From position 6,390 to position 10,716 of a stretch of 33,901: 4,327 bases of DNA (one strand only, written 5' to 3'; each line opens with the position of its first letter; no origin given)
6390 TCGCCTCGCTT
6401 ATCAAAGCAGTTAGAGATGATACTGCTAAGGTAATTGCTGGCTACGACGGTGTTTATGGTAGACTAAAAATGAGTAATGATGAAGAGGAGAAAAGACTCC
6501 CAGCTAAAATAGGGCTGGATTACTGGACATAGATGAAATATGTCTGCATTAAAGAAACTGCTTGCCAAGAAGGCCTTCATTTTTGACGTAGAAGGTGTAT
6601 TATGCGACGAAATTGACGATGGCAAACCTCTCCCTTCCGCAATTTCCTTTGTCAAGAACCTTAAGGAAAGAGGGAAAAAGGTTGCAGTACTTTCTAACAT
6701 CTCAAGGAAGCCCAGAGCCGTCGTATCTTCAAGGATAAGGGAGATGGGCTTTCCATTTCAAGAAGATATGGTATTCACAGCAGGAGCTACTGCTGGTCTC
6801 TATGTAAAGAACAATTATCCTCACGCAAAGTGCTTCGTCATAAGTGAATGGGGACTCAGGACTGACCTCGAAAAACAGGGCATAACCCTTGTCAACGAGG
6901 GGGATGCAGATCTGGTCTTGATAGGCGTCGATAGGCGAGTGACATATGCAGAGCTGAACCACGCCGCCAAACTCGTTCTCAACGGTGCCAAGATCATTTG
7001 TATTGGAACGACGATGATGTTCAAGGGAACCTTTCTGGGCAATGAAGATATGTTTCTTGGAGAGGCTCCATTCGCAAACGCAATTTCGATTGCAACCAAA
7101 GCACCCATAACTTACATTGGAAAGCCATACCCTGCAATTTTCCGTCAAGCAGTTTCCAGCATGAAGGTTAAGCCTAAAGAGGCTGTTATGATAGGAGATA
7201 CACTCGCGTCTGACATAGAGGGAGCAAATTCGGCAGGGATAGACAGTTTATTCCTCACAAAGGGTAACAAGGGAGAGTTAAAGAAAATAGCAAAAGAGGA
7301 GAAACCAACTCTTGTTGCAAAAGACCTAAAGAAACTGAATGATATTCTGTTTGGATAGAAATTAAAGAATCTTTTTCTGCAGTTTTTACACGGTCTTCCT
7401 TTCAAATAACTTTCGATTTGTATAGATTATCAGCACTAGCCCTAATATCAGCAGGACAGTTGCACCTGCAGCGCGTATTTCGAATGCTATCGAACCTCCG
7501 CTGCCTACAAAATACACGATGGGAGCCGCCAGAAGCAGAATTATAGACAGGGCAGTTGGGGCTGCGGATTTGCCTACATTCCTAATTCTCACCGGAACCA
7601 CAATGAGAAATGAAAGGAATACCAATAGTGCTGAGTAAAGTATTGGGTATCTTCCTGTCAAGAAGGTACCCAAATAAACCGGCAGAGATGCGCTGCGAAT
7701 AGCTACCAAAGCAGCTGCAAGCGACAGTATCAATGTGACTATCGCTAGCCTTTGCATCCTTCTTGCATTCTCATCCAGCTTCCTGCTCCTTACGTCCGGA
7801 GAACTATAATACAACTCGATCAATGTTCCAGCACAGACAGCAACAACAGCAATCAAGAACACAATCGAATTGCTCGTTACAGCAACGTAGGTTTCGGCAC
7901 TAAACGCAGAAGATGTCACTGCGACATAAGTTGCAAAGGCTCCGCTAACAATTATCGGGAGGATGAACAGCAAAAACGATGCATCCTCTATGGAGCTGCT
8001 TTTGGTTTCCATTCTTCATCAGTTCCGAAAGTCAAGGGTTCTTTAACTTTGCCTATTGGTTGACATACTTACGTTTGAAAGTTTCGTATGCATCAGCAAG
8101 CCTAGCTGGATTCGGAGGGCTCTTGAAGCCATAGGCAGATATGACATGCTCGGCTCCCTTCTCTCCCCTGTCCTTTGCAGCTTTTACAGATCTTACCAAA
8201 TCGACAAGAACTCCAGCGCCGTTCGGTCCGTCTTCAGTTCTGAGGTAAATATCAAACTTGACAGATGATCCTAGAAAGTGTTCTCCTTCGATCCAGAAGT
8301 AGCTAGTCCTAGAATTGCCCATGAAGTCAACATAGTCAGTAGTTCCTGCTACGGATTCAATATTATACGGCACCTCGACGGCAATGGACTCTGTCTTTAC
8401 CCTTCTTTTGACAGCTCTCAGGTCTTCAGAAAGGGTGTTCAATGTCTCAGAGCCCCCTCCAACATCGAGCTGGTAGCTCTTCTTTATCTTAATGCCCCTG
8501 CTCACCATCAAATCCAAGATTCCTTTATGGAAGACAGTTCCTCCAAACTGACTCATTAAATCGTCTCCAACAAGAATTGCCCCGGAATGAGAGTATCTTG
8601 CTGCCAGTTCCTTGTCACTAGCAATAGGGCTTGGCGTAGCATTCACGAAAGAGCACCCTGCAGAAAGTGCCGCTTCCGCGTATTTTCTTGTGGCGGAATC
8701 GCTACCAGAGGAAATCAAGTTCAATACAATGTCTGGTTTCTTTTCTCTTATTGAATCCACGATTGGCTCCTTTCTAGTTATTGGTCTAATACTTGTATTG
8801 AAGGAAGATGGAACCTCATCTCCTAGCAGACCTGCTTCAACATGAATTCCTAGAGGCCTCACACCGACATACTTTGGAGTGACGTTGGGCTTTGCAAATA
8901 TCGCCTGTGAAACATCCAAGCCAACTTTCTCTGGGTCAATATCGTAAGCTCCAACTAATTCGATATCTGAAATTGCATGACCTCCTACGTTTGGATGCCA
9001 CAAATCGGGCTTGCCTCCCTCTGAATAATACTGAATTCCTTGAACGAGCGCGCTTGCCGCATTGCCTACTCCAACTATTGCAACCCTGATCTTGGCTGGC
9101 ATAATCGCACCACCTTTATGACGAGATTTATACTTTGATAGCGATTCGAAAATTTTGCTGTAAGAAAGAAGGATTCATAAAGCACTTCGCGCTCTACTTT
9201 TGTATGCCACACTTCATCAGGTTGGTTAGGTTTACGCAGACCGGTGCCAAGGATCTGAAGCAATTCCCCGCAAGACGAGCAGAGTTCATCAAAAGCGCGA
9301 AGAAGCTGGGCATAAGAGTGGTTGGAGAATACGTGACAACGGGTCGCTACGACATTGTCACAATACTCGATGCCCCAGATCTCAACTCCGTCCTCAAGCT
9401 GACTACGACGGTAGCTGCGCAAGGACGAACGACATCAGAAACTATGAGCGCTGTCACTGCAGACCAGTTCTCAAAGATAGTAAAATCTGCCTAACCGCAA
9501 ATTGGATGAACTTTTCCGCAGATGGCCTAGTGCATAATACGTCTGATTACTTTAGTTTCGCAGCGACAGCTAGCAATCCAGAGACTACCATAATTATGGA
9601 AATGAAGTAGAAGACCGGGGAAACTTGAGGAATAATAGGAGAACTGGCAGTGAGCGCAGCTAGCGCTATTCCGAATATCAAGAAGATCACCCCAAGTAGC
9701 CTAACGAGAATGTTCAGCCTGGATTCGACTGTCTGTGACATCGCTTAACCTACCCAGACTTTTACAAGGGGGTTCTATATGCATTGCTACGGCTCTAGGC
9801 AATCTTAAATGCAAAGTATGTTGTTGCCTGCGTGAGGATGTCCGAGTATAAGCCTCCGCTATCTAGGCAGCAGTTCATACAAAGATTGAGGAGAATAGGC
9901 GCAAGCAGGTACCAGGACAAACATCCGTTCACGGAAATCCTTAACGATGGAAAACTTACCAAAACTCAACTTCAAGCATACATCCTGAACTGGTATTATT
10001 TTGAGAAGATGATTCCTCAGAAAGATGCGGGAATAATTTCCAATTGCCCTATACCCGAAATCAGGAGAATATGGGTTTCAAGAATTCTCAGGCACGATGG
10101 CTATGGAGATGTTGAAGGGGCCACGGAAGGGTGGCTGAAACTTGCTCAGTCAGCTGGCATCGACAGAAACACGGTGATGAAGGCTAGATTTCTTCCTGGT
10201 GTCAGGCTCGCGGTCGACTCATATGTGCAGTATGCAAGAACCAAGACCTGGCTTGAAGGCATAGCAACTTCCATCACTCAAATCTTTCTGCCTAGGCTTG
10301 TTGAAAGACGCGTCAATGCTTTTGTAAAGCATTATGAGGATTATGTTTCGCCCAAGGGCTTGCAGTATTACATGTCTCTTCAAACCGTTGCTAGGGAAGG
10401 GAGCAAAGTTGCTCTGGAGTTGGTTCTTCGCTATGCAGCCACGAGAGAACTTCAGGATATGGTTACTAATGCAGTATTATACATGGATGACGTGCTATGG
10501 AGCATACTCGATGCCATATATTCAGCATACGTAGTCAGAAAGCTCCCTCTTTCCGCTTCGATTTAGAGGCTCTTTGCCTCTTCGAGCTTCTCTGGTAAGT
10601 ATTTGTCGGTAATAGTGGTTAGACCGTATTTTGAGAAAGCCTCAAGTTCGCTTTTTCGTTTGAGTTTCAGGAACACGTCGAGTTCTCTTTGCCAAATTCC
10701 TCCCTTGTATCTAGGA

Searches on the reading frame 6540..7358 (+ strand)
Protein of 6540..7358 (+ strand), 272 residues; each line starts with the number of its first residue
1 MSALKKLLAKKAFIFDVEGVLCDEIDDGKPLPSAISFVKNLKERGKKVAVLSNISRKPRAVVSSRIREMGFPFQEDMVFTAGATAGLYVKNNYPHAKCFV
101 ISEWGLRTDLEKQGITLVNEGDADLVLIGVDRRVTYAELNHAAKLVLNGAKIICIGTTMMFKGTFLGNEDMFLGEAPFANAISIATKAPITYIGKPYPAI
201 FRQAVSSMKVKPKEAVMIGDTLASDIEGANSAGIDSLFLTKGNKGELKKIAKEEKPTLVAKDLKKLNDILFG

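Call 55: search_protein_families(library=pfam, proteins=[window:6540-7358:+])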
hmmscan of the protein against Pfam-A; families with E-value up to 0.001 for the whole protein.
window:6540-7358:+ (272 aa): 4 families
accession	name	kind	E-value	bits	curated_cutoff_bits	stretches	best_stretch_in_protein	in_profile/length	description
PF13344.12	Hydrolase_6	-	1.2e-20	73.8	27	1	13-115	1-100/101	Haloacid dehalogenase-like hydrolase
PF13242.12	Hydrolase_like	-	1.2e-18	67.3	22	1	193-265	2-74/75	HAD-hyrolase-like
PF00702.32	Hydrolase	-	4.9e-18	66.6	26.4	1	104-233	69-191/191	haloacid dehalogenase-like hydrolase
PF13419.12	HAD_2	-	7e-10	39.7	23.8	1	193-237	133-176/178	Haloacid dehalogenase-like hydrolase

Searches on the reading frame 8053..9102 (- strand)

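Call 55: search_protein_families(library=pfam, proteins=[window:8053-9102:-])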
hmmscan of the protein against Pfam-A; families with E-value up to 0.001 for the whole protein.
window:8053-9102:- (349 aa): 1 family
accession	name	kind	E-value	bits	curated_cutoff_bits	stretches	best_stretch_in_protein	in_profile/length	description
PF01658.22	Inos-1-P_synth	-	2.7e-20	73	27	1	187-291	1-106/107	Myo-inositol-1-phosphate synthase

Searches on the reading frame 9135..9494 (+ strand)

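Call 12: search_protein_families(library=pfam, proteins=[window:9135-9494:+])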
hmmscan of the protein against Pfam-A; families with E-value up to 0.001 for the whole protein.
window:9135-9494:+ (119 aa): 1 family
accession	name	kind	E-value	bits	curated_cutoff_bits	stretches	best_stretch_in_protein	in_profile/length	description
PF08734.17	GYD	-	1.7e-22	79.7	31.4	1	27-116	1-91/91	GYD domain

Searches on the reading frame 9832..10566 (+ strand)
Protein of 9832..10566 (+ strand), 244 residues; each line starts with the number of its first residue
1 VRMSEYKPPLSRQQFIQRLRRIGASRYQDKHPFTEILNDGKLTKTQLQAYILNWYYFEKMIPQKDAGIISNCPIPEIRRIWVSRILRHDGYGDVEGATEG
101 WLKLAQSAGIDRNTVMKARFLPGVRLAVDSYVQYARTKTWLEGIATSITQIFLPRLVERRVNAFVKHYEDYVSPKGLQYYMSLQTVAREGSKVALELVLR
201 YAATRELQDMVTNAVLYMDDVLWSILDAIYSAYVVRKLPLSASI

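Call 12: search_protein_families(library=pfam, proteins=[window:9832-10566:+])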
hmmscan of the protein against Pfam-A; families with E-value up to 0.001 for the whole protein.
window:9832-10566:+ (244 aa): 1 family
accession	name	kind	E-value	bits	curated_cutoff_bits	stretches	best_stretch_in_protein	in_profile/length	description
PF03070.21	TENA_THI-4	-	1.6e-32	113.4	22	1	17-227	2-209/210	TENA/THI-4/PQQC family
